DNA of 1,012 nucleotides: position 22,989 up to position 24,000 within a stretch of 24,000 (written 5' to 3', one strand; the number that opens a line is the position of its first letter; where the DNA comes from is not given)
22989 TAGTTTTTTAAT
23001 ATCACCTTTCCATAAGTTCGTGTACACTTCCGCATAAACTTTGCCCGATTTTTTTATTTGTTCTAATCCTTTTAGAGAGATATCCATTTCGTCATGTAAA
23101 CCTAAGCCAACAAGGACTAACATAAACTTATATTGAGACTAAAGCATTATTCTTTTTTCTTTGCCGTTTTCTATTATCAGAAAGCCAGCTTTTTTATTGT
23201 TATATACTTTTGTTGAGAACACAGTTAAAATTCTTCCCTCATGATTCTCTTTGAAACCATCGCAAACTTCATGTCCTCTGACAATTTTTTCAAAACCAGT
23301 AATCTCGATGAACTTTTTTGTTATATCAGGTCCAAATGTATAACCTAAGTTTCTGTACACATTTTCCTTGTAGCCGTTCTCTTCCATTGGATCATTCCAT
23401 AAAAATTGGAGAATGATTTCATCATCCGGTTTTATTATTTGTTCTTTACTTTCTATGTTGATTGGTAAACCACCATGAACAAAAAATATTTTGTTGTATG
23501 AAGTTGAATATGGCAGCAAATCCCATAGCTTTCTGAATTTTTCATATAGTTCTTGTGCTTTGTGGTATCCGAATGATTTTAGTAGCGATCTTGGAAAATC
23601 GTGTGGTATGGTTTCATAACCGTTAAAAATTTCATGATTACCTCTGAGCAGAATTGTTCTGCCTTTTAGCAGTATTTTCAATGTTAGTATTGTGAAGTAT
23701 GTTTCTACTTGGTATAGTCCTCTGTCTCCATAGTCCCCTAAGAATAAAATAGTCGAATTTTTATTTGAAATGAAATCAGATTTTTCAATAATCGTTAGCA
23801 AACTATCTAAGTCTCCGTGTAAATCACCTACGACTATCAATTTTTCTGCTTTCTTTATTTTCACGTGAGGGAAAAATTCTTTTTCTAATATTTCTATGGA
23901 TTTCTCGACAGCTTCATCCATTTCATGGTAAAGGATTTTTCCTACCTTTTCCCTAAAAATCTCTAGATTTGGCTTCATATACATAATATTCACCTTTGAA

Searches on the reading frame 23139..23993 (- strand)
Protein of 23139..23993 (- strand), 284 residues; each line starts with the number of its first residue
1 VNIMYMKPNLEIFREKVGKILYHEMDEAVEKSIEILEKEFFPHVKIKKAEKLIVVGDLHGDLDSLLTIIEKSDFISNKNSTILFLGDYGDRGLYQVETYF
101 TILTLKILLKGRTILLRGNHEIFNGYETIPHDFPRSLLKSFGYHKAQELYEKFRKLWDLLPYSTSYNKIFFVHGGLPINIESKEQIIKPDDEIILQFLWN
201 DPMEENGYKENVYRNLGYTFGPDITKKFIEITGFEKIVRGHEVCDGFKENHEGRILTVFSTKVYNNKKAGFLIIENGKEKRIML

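Call 58: search_protein_families(library=pfam, proteins=[window:23139-23993:-], max_evalue=0.00001)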
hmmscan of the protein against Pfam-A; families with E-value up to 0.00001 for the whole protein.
window:23139-23993:- (284 aa): 1 family
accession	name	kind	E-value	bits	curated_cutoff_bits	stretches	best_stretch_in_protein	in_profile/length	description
PF00149.33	Metallophos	-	1.2e-22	81.8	21.5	1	51-244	2-190/191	Calcineurin-like phosphoesterase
